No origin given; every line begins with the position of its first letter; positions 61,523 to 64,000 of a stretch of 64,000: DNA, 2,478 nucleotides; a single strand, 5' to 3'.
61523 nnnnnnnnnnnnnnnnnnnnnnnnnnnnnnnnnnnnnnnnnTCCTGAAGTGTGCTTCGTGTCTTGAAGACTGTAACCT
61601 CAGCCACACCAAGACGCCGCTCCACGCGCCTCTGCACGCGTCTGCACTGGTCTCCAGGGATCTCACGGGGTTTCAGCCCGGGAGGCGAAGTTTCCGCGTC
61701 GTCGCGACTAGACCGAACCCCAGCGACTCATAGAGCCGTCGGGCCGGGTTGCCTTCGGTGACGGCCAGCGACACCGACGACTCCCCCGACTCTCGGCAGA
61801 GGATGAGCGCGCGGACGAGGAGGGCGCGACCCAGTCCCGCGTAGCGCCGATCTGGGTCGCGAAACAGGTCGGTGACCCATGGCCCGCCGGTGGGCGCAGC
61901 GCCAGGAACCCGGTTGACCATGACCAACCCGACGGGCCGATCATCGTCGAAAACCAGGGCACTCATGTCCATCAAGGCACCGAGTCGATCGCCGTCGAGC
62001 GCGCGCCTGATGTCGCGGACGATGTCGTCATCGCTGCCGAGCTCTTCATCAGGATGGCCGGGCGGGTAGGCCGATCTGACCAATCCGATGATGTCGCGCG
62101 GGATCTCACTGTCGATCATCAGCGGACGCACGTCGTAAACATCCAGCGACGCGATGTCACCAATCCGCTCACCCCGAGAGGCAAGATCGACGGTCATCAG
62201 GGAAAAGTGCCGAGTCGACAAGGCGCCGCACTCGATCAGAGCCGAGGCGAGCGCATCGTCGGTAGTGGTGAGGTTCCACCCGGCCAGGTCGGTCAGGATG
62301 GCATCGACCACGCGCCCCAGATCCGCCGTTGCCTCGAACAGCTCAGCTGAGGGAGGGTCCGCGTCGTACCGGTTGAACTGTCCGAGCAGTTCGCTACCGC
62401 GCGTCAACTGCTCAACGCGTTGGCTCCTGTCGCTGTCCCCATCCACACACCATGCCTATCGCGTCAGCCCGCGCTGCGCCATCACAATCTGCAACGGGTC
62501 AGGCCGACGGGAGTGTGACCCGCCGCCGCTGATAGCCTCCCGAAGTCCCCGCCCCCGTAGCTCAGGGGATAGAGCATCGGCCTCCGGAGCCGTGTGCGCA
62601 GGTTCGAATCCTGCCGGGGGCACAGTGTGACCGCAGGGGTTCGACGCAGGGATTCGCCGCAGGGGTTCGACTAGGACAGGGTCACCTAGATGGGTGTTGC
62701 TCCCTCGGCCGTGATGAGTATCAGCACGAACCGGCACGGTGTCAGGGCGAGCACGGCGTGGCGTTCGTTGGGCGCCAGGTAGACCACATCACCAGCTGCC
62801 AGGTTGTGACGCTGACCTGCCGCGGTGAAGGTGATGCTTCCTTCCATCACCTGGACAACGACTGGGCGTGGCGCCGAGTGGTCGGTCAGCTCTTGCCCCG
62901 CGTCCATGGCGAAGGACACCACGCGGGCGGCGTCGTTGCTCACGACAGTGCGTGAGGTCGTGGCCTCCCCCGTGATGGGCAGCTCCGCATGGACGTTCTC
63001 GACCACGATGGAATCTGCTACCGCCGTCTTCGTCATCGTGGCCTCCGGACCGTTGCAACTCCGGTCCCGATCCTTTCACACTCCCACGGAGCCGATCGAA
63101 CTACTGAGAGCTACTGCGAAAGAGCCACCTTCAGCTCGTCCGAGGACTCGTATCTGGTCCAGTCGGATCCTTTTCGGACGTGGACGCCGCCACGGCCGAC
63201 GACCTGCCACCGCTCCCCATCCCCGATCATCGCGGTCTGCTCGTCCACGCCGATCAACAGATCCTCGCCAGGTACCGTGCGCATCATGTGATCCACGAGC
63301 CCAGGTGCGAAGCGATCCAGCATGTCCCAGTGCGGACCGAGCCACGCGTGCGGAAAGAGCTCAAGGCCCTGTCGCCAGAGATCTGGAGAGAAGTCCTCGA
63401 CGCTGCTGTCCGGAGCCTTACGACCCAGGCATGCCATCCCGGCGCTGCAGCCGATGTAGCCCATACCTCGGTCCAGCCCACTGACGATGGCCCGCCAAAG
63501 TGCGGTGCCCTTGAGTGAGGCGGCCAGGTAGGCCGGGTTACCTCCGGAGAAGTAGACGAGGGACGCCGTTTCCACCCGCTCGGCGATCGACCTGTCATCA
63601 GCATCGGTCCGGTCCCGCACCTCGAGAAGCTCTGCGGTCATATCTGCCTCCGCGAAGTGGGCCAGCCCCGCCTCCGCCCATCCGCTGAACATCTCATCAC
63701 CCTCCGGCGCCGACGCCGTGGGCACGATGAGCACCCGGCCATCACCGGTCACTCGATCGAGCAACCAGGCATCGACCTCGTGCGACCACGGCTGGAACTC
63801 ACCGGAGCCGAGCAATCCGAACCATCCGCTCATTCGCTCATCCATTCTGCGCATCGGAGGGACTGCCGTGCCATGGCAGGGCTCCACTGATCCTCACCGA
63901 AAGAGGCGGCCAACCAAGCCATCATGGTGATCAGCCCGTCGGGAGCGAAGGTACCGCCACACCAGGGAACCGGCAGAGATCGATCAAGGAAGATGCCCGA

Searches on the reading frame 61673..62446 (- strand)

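Call 47: search_protein_families(library=pfam, proteins=[window:61673-62446:-], max_evalue=0.00001)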
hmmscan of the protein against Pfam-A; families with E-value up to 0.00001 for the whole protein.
window:61673-62446:- (257 aa): 3 families
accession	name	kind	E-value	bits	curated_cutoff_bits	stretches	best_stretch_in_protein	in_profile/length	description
PF00583.31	Acetyltransf_1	-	1e-09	39.1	20.7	1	156-244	34-116/116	Acetyltransferase (GNAT) family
PF13508.13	Acetyltransf_7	-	1e-07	32.7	27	1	165-244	8-82/84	Acetyltransferase (GNAT) domain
PF13673.13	Acetyltransf_10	-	1.5e-06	28.7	23.6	1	165-247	36-110/128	Acetyltransferase (GNAT) domain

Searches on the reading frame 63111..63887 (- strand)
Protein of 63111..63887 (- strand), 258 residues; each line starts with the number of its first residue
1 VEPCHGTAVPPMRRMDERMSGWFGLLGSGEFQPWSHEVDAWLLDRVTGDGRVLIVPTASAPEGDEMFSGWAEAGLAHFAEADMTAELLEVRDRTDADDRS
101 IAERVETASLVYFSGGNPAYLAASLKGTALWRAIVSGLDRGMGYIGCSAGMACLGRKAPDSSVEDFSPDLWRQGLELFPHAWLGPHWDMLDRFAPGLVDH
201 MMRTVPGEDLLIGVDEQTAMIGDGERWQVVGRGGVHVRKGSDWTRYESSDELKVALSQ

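Call 47: search_protein_families(library=pfam, proteins=[window:63111-63887:-], max_evalue=0.00001)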
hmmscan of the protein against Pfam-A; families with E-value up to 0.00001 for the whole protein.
window:63111-63887:- (258 aa): 1 family
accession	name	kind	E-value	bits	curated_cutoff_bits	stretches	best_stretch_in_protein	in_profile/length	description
PF03575.23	Peptidase_S51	-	1.9e-19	70.6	23.9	1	25-228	3-204/206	Peptidase family S51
